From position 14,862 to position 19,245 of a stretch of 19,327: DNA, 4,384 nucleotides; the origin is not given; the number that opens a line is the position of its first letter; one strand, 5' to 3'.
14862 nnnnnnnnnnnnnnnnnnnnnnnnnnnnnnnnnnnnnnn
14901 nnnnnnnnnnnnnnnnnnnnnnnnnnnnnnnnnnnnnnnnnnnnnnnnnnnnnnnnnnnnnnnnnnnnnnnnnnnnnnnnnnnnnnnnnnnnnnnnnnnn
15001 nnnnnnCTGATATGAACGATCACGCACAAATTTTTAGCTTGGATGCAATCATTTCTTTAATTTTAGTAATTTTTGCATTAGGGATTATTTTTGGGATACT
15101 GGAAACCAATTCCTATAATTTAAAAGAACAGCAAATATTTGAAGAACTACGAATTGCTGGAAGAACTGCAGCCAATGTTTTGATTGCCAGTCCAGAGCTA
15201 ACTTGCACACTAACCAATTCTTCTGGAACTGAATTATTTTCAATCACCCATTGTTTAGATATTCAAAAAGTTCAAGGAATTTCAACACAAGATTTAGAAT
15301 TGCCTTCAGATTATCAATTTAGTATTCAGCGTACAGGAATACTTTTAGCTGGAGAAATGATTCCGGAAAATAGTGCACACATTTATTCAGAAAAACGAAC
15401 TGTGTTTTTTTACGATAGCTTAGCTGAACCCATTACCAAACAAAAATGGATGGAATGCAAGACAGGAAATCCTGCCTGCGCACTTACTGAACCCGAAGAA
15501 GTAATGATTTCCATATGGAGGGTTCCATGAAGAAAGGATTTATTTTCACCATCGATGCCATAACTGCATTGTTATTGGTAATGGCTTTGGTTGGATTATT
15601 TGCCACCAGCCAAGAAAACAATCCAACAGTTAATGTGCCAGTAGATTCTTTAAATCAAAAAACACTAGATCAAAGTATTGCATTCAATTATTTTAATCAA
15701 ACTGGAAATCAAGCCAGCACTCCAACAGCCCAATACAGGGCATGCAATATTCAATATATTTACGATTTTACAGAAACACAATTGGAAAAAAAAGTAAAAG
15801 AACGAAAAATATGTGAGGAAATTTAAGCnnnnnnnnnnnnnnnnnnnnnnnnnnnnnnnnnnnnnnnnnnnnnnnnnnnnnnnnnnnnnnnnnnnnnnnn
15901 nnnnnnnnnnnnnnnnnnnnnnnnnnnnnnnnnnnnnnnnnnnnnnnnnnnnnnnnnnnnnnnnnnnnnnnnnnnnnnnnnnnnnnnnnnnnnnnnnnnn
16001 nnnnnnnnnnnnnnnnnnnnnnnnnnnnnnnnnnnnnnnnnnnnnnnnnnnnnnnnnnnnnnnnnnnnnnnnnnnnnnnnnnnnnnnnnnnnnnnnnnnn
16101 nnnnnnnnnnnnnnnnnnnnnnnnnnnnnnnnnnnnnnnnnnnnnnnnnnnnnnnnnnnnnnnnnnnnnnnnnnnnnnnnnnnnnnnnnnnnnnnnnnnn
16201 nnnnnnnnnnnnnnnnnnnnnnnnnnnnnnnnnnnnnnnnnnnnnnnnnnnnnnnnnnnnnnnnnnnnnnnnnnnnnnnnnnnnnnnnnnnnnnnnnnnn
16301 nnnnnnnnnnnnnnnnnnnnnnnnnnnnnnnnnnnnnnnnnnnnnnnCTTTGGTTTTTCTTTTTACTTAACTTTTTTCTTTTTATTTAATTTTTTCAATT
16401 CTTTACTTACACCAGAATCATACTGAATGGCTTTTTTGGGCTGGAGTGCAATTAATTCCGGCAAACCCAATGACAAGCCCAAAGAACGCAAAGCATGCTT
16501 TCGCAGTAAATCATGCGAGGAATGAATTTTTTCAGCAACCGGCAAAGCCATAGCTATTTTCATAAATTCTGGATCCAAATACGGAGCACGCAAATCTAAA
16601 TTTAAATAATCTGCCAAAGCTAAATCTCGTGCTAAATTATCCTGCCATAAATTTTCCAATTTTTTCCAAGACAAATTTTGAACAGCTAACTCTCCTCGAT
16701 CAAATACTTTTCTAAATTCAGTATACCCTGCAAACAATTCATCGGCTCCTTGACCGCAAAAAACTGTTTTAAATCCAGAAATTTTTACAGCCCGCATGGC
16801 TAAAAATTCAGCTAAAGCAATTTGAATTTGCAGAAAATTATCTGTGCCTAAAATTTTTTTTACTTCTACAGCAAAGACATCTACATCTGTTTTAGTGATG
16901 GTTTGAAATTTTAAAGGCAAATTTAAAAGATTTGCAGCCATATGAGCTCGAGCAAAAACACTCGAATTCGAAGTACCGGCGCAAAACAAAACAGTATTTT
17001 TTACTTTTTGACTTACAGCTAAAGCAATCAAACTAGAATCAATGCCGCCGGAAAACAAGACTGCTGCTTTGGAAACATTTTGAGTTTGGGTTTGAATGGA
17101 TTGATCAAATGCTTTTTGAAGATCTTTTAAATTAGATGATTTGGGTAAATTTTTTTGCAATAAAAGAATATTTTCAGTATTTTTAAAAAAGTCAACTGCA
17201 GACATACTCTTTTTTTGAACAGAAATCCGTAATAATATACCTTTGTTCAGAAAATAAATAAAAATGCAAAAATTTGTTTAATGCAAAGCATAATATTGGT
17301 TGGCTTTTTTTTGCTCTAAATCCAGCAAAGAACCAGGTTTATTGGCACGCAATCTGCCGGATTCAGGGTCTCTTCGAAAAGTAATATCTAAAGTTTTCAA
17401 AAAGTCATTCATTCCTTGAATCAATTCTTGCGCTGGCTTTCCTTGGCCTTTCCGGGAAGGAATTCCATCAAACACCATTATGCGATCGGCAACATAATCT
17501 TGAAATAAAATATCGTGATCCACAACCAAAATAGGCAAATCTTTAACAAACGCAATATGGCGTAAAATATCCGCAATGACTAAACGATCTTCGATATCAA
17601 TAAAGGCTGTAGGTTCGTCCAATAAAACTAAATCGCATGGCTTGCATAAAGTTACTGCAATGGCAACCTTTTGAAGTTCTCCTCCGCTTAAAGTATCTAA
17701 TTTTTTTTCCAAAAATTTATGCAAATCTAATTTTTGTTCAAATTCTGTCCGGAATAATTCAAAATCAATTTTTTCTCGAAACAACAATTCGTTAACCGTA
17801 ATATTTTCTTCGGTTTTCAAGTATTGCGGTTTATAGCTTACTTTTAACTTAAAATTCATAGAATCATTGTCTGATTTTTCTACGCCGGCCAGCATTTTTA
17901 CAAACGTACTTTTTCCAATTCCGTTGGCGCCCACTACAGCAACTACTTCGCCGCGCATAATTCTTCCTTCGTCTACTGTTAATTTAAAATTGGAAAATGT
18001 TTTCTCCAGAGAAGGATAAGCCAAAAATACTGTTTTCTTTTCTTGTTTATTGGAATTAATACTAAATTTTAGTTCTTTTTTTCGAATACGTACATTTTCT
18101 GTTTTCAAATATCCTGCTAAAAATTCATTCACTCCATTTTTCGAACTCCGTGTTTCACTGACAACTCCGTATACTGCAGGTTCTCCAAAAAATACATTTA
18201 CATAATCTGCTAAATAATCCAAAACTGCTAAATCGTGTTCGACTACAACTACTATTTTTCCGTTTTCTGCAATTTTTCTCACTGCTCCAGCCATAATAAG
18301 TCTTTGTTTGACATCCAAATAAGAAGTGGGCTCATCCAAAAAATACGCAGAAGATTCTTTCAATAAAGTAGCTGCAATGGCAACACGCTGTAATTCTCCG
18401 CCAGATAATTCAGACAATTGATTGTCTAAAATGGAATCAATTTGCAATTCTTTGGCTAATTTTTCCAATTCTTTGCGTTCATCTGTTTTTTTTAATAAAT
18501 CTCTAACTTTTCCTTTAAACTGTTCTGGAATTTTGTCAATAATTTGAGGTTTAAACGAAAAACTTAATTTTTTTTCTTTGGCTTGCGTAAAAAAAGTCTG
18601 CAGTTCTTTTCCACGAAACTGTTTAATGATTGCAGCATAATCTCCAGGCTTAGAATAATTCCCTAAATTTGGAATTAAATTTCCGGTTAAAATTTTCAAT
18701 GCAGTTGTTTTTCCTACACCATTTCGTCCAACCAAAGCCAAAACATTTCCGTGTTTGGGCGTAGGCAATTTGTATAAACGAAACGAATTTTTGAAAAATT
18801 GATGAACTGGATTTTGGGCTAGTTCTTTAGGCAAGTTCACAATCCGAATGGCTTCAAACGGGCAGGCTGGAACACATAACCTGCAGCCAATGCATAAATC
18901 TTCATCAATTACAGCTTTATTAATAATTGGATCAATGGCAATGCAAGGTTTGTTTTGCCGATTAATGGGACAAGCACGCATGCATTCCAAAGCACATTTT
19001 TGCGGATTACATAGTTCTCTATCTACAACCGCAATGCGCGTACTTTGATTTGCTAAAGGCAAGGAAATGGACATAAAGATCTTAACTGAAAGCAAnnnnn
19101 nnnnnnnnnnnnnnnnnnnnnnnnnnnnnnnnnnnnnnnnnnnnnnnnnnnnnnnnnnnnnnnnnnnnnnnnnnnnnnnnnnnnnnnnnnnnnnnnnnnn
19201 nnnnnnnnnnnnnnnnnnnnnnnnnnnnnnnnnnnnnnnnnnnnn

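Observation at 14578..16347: Tightly coupled four-gene operon of class III signal-peptide (type IV pilin-like) proteins with no assembly machinery nearby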

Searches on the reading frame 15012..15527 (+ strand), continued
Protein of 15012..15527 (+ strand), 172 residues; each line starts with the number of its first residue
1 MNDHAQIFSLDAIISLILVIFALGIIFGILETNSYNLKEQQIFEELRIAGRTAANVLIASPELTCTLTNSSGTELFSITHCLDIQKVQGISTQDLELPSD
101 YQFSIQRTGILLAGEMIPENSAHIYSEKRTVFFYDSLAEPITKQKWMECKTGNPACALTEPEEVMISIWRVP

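Call 71: search_protein_families(library=pfam, proteins=[L031:9983-10879:+, L031:10892-13021:+, L031:13037-14152:+, L031:14166-14558:+, L031:7809-8297:+, L031:9350-9766:-, L031:8346-9221:+, L031:6542-7720:+], max_evalue=0.05)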
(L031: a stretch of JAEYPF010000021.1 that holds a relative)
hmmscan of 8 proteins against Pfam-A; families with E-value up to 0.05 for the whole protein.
L031:9983-10879:+ (299 aa): 0 families

L031:10892-13021:+ (710 aa): 1 family
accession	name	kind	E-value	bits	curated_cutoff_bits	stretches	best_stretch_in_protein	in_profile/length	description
PF23959.1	DUF7288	-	0.038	14.8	27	0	8-102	5-111/184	Family of unknown function (DUF7288)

L031:13037-14152:+ (372 aa): 0 families

L031:14166-14558:+ (131 aa): 0 families

L031:7809-8297:+ (163 aa): 1 family
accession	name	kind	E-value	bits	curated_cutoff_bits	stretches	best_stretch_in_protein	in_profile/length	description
PF04021.17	Class_IIIsignal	-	5.1e-06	26.7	23.7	1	11-37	1-27/27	Class III signal peptide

L031:9350-9766:- (139 aa): 2 families
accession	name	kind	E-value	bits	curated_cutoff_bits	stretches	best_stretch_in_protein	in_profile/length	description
PF04021.17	Class_IIIsignal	-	0.00056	20.2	23.7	1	7-31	2-26/27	Class III signal peptide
PF16964.10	TadF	-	0.028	14.8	27.3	1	4-30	4-30/178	Putative tight adherence pilin protein F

L031:8346-9221:+ (292 aa): 2 families
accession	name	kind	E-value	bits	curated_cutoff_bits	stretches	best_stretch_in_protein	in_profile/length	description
PF09874.14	DUF2101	-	1.3e-50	172.5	22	1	78-288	5-206/206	Predicted membrane protein (DUF2101)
PF06011.17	TRP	-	4.1e-05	23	28.5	1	90-215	119-243/426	Transient receptor potential (TRP) ion channel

L031:6542-7720:+ (393 aa): 3 families
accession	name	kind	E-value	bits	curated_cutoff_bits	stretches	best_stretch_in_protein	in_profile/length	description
PF06819.16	Arc_PepC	-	8.4e-29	100.4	23.4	1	248-357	3-110/110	Archaeal Peptidase A24 C-terminal Domain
PF01478.23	Peptidase_A24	-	1.6e-13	51.4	26.5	1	12-134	2-101/104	Type IV leader peptidase family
PF06847.16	Arc_PepC_II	-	1.3e-06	29.3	29.9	1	336-380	49-93/93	Archaeal Peptidase A24 C-terminus Type II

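Call 75: find_related_loci(query=A1, collection=metagenome_contigs, flank=10000)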
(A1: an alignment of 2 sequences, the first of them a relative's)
Query A1 (172 aa) in metagenome_contigs; peptide patterns used: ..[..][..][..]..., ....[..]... (x = any residue, [..] = any of these).
120 stretches matched a pattern, but none encodes a relative of the query by tblastn (E <= 1e-3).

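Call 77: find_related_loci(query=A9, collection=metagenome_contigs, flank=10000)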
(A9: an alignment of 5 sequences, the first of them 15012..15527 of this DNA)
Query A9 (172 aa) in metagenome_contigs; peptide patterns used: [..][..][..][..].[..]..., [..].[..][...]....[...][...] (x = any residue, [..] = any of these).
99 stretches matched a pattern; 2 encode a relative of the query (tblastn E <= 1e-3); 2 distinct loci.
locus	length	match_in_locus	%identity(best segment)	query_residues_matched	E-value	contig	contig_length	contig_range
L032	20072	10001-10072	58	5-28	8e-6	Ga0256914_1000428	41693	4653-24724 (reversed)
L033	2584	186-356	30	5-61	1e-5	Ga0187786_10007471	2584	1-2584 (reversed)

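Call 83: search_protein_families(library=pfam, proteins=[L007:5775-6341:+, L012:5688-6278:+, L015:2862-3407:+, L032:9992-11020:+, L032:11020-13209:+, L032:13212-15644:+, L032:9098-9532:+, L032:8476-9093:+, L032:6723-7814:+, L032:9507-9992:+], max_evalue=0.05)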
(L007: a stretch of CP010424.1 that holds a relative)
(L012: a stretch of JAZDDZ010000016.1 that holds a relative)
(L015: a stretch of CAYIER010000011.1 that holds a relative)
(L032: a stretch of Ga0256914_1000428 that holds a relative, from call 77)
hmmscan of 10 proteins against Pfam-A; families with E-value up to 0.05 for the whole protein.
L007:5775-6341:+ (189 aa): 1 family
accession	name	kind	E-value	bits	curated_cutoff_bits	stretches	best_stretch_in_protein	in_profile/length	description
PF09874.14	DUF2101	-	1e-16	61.7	22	1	11-188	24-205/206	Predicted membrane protein (DUF2101)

L012:5688-6278:+ (197 aa): 1 family
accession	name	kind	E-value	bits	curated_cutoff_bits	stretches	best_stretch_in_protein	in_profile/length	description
PF09874.14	DUF2101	-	5.7e-11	43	22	1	27-192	32-202/206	Predicted membrane protein (DUF2101)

L015:2862-3407:+ (182 aa): 1 family
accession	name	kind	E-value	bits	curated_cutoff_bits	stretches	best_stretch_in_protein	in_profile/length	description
PF09874.14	DUF2101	-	0.0001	22.6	22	1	81-172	106-195/206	Predicted membrane protein (DUF2101)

L032:9992-11020:+ (343 aa): 0 families

L032:11020-13209:+ (730 aa): 1 family
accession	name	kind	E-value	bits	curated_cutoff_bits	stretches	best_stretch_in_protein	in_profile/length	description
PF23959.1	DUF7288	-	0.026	15.4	27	0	5-137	2-109/184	Family of unknown function (DUF7288)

L032:13212-15644:+ (811 aa): 1 family
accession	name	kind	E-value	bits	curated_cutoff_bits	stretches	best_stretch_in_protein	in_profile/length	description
PF10102.14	DUF2341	-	1.8e-19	70.4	23.4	1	385-459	8-83/84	Domain of unknown function (DUF2341)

L032:9098-9532:+ (145 aa): 0 families

L032:8476-9093:+ (206 aa): 1 family
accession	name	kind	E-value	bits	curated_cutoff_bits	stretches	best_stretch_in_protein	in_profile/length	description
PF04021.17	Class_IIIsignal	-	1.8e-06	28.1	23.7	1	4-29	1-26/27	Class III signal peptide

L032:6723-7814:+ (364 aa): 2 families
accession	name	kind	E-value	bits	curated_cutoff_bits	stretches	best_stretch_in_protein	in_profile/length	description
PF00091.31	Tubulin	-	1.7e-29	103.9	33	1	6-168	5-187/190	Tubulin/FtsZ family, GTPase domain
PF21011.2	CetZ_C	-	1.7e-15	57.4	21.6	1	170-327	1-179/180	Tubulin-like CetZ, C-terminal domain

L032:9507-9992:+ (162 aa): 3 families
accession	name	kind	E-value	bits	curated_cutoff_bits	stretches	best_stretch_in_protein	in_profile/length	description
PF04021.17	Class_IIIsignal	-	0.0012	19.1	23.7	1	10-33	1-24/27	Class III signal peptide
PF08854.15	DUF1824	-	0.011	16.1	25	1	56-124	33-101/125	Domain of unknown function (DUF1824)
PF10989.13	DUF2808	-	0.015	15.7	25.3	1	66-127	85-146/146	Protein of unknown function (DUF2808)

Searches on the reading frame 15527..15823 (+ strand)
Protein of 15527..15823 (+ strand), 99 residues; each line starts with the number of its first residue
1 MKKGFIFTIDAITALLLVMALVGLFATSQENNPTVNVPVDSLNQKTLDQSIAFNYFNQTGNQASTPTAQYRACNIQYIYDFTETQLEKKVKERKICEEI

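Call 5: search_protein_families(library=pfam, proteins=[window:15527-15823:+], max_evalue=10)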
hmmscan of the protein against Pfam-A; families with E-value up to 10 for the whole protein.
window:15527-15823:+ (99 aa): 1 family
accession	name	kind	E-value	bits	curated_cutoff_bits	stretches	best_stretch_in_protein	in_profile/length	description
PF20101.4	DUF6491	-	0.029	14.8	27.5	1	64-94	105-135/138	Family of unknown function (DUF6491)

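Call 6: search_protein_families(library=ncbifam, proteins=[window:15527-15823:+], max_evalue=10)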
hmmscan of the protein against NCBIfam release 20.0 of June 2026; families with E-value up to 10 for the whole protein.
window:15527-15823:+ (99 aa): 0 families

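Call 41: search_protein_families(library=pfam, alignment_id=A5, max_evalue=1)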
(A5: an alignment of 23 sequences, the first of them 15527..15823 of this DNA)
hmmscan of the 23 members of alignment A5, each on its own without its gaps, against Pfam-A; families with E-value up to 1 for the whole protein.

A. member 1, window:15527-15823:+ (99 aa): 1 family
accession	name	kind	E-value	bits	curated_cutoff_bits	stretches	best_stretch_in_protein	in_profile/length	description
PF20101.4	DUF6491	-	0.029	14.8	27.5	0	64-94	105-135/138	Family of unknown function (DUF6491)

B. families by the number of members that match (of 23 scanned): 17 families
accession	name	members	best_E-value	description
PF16951.10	MaAIMP_sms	2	0.057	Putative methionine and alanine importer, small subunit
PF23923.1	DUF7262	2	0.14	Family of unknown function (DUF7262)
PF10011.15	DUF2254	1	0.0018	Predicted membrane protein (DUF2254)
PF09911.14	DUF2140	1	0.013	Uncharacterized protein conserved in bacteria (DUF2140)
PF02419.22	PsbL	1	0.015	PsbL protein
PF20101.4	DUF6491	1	0.029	Family of unknown function (DUF6491)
PF20153.4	DUF6535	1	0.036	Family of unknown function (DUF6535)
PF23959.1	DUF7288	1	0.04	Family of unknown function (DUF7288)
PF23974.1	DUF7300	1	0.05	Domain of unknown function (DUF7300)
PF14155.11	DUF4307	1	0.069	Domain of unknown function (DUF4307)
PF08475.15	Baculo_VP91_N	1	0.078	Viral capsid protein 91 N-terminal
PF16841.11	CBM60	1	0.11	Ca-dependent carbohydrate-binding module xylan-binding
PF16156.12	DUF4864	1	0.13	Domain of unknown function (DUF4864)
PF19911.4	DUF6384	1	0.14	Family of unknown function (DUF6384)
PF04415.17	DUF515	1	0.17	Protein of unknown function (DUF515)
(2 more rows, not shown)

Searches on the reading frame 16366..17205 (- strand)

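Call 8: search_protein_families(library=pfam, proteins=[window:16366-17205:-], max_evalue=0.01)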
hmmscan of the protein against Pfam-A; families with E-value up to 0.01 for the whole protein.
window:16366-17205:- (280 aa): 2 families
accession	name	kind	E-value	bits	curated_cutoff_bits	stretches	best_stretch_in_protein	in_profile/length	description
PF00733.27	Asn_synthase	-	4.6e-27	96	21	2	29-166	2-139/354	Asparagine synthase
PF24167.1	DUF7411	-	9.4e-06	25.8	28.7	1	46-117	2-69/194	Family of unknown function (DUF7411)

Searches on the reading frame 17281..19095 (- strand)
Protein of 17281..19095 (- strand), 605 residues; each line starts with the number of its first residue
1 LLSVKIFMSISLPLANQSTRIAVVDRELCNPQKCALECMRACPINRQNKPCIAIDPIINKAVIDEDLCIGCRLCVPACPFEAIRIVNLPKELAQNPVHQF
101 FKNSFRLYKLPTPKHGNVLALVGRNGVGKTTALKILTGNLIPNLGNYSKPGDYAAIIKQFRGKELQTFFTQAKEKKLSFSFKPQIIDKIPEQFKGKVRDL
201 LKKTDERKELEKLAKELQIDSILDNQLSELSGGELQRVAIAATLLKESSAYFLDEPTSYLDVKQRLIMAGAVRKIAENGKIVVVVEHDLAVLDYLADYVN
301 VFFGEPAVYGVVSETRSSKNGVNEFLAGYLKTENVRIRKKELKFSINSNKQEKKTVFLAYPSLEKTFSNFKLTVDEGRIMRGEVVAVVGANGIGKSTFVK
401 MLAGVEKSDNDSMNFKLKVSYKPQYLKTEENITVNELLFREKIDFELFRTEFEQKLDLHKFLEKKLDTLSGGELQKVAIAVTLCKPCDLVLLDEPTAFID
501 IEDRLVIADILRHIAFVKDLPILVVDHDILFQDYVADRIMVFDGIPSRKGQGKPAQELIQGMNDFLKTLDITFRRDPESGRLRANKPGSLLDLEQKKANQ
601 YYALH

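Call 8: search_protein_families(library=pfam, proteins=[window:17281-19095:-], max_evalue=0.01)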
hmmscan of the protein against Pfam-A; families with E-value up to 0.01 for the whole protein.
window:17281-19095:- (605 aa): 35 families (the best 25 are shown)
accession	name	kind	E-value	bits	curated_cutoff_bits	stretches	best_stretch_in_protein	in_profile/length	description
PF00005.33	ABC_tran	-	2e-44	152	25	2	378-497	7-137/137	ABC transporter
PF13304.12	AAA_21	-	1.7e-11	45.2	27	1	119-189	2-70/304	AAA domain, putative AbiEii toxin, Type IV TA system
PF02463.25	SMC_N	-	7.4e-10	39.1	40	1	104-285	9-196/220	RecF/RecN/SMC N terminal domain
PF12837.12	Fer4_6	-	7.7e-10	38.7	25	1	61-83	2-24/24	4Fe-4S binding domain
PF04068.21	Fer4_RLI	-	7.8e-10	38.8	23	1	19-49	1-34/35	Possible Fer4-like domain in RNase L inhibitor, RLI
PF00037.32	Fer4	-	4.4e-09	36.2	21.1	1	62-84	2-24/24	4Fe-4S binding domain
PF05272.17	VapE-like_dom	-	2.2e-06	27.7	25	0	109-139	44-75/217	Virulence-associated protein E-like domain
PF05729.18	NACHT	-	4.7e-06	27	26.7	1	384-441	2-61/167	NACHT domain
PF03193.22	RsgA_GTPase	-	1.4e-05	25.4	30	0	378-406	102-130/174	RsgA GTPase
PF13401.12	AAA_22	-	1.9e-05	25.4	27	0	115-140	4-29/130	AAA domain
PF12797.12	Fer4_2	-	2.4e-05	24.4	24.5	1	62-80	4-22/22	4Fe-4S binding domain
PF13187.11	Fer4_9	-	3.5e-05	24.2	27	2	68-95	2-29/52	4Fe-4S dicluster domain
PF12838.12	Fer4_7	-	7.3e-05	23.6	27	1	33-82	4-52/52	4Fe-4S dicluster domain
PF13191.12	AAA_16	-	7.8e-05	23.7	32.6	0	378-408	20-51/167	AAA ATPase domain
PF13555.12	AAA_29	-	9.2e-05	22.6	27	0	381-399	22-39/61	P-loop containing region of AAA domain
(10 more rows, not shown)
